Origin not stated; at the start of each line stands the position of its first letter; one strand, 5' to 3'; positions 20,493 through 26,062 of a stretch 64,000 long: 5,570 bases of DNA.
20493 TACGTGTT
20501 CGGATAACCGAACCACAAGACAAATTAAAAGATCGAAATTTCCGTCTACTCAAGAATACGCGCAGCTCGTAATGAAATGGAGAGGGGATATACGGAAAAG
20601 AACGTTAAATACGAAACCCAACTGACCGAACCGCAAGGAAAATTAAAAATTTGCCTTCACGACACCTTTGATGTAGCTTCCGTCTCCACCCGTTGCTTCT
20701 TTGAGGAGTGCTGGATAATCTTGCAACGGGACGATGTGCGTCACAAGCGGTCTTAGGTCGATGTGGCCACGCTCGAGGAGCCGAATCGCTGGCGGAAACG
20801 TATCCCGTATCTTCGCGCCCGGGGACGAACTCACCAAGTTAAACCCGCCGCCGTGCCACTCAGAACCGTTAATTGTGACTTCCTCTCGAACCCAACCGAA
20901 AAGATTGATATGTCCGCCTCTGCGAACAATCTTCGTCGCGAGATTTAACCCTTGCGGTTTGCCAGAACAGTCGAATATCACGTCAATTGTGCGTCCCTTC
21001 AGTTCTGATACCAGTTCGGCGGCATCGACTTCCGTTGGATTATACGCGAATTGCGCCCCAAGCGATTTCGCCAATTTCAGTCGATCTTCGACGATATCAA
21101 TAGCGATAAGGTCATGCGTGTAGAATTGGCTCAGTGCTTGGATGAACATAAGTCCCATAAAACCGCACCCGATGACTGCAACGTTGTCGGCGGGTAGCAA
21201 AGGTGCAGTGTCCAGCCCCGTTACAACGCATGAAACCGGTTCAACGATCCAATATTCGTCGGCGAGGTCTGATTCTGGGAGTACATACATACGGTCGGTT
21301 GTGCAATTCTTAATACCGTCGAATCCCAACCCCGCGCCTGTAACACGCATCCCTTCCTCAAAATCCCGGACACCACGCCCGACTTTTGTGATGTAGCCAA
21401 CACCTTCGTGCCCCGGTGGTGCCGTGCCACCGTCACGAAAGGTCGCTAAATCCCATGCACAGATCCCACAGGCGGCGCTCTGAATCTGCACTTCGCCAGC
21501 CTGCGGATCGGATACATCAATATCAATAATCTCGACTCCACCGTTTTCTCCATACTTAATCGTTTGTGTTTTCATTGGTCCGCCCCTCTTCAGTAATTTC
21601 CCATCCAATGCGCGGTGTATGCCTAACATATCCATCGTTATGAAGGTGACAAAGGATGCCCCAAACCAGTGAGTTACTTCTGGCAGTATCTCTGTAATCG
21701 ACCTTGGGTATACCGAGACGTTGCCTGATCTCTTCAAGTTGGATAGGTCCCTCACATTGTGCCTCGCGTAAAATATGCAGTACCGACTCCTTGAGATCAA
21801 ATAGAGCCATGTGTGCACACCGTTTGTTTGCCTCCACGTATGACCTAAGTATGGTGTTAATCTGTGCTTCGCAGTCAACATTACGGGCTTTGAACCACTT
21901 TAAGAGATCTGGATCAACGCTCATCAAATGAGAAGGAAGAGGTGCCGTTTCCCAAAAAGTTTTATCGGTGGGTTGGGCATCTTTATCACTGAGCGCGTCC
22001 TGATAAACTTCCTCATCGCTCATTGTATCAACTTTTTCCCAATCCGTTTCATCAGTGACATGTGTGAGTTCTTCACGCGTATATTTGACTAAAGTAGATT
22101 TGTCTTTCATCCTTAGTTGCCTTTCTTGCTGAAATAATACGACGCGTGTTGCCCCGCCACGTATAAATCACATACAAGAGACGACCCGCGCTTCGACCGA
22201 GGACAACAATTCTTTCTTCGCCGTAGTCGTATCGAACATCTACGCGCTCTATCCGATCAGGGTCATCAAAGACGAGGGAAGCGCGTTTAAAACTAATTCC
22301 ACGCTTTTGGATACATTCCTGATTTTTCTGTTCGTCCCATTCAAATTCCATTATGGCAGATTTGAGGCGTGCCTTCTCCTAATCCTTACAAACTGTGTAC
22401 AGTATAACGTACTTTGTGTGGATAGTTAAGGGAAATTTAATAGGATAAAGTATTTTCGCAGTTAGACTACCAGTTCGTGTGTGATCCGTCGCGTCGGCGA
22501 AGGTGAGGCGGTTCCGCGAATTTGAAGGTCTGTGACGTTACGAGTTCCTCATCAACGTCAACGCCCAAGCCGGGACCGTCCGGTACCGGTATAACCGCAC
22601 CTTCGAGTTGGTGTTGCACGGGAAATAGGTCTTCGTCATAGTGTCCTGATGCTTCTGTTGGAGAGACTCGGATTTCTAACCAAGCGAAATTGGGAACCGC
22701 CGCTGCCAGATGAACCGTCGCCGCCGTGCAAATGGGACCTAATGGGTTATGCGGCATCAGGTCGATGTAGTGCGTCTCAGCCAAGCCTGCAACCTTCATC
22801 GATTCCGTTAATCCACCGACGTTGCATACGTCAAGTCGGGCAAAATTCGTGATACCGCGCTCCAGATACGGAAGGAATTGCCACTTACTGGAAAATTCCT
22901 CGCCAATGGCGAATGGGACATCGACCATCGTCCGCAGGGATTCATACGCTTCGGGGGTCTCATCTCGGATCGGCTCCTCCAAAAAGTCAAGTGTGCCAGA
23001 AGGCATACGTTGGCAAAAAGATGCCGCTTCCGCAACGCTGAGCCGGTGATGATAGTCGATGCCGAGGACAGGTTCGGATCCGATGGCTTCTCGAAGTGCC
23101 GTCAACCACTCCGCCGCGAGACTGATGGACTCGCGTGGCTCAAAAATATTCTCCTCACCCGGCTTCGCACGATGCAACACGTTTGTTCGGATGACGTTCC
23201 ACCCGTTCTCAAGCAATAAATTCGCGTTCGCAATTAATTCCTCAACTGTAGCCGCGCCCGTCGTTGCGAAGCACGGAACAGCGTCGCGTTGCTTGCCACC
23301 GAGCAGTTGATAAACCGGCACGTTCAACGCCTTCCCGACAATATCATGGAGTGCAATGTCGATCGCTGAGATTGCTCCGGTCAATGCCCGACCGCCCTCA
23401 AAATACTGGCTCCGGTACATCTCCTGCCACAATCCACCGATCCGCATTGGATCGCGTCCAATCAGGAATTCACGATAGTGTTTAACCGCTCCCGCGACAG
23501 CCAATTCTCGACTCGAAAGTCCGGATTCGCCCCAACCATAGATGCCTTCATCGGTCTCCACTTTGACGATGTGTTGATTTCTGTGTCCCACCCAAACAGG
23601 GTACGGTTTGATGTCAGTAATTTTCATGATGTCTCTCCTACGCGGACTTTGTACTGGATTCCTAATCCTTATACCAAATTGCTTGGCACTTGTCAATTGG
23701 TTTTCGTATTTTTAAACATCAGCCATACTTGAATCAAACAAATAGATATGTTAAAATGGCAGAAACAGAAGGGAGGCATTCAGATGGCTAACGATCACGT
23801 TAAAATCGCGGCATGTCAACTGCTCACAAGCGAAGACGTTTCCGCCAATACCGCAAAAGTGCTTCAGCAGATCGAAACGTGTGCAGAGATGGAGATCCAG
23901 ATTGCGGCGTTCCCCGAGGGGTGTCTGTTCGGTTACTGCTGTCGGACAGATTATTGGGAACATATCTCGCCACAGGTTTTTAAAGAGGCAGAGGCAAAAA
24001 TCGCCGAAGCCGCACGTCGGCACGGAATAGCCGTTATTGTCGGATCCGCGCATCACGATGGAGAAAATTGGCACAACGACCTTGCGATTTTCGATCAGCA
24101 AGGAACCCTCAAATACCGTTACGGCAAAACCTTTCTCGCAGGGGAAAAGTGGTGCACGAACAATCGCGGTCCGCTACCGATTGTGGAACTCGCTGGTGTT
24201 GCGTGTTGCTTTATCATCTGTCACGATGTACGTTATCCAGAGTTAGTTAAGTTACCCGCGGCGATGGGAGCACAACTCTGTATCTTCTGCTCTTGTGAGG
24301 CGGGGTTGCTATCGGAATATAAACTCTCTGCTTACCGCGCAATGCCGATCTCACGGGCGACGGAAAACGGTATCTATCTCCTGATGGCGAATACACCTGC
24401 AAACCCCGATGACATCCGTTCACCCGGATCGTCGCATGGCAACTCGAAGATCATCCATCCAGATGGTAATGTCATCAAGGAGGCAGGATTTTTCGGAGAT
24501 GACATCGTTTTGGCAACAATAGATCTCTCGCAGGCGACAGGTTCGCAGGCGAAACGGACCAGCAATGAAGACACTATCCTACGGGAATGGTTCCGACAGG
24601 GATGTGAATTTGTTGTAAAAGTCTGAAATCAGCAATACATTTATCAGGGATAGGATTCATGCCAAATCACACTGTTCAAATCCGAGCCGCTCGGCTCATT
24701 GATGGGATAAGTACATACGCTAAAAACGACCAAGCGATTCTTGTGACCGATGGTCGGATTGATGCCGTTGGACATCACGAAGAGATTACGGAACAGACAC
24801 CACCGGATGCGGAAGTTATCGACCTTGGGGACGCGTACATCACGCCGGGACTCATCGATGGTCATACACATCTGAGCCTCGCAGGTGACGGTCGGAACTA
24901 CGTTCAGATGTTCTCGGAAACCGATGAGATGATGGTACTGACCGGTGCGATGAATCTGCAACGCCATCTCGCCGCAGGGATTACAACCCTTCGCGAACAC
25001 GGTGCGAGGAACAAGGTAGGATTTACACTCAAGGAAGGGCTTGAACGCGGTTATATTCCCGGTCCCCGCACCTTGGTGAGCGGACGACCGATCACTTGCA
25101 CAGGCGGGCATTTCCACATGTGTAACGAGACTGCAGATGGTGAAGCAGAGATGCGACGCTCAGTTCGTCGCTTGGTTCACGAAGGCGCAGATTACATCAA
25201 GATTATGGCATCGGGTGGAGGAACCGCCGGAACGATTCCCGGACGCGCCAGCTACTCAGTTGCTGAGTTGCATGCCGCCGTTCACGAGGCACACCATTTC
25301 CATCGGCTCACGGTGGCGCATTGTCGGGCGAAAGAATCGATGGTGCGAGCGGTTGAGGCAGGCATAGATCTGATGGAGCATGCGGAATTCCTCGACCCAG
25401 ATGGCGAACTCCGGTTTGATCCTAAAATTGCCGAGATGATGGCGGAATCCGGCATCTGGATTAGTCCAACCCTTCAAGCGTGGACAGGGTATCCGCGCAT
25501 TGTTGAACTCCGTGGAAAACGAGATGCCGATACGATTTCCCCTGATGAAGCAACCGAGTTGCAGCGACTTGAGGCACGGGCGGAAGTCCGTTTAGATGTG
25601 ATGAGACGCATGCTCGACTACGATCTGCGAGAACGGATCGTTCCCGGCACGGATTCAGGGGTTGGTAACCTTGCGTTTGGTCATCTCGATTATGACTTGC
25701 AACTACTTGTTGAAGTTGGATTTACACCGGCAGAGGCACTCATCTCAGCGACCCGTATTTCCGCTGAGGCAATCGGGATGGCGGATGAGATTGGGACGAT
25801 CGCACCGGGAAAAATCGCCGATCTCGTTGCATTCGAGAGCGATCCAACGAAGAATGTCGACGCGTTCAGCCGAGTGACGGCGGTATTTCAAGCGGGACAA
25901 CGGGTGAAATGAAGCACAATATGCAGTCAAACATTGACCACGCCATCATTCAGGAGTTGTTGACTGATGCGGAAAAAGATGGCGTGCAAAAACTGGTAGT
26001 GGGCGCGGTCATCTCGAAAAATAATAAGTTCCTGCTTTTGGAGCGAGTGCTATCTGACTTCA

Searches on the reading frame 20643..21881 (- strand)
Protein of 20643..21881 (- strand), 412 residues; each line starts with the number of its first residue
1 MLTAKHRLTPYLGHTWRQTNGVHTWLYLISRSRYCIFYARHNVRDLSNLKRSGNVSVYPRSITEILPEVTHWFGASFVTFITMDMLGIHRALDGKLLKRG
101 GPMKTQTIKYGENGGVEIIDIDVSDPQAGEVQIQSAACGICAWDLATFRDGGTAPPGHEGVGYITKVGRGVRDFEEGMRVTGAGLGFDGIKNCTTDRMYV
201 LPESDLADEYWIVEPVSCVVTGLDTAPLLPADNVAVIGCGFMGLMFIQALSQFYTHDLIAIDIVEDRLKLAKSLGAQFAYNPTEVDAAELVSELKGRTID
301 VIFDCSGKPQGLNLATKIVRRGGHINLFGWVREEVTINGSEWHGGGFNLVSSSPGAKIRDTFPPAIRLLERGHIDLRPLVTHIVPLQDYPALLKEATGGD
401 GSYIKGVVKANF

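Call 68: search_protein_families(library=pfam, proteins=[window:20643-21881:-], max_evalue=0.00001)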
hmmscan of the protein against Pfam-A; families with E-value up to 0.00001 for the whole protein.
window:20643-21881:- (412 aa): 2 families
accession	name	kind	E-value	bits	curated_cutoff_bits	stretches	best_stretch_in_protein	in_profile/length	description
PF00107.32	ADH_zinc_N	-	1.1e-19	71.2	31.8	1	243-370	3-128/129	Zinc-binding dehydrogenase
PF08240.17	ADH_N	-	6e-10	39.7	23.5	1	128-185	2-65/104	Alcohol dehydrogenase GroES-like domain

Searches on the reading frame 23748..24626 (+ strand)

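Call 68: search_protein_families(library=pfam, proteins=[window:23748-24626:+], max_evalue=0.00001)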
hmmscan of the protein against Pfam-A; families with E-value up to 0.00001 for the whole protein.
window:23748-24626:+ (292 aa): 1 family
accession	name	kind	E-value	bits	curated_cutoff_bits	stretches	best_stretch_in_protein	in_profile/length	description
PF00795.27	CN_hydrolase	-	1.5e-31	110.1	23.2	1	19-263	1-251/256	Carbon-nitrogen hydrolase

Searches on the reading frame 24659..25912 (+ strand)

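Call 68: search_protein_families(library=pfam, proteins=[window:24659-25912:+], max_evalue=0.00001)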
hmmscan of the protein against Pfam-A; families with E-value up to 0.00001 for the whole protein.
window:24659-25912:+ (417 aa): 2 families
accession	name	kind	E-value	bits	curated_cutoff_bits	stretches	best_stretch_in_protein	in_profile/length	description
PF01979.26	Amidohydro_1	-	1.3e-38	133.5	25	1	60-415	1-344/345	Amidohydrolase family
PF07969.17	Amidohydro_3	-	2.8e-12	47.3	29.7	1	356-398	408-450/472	Amidohydrolase family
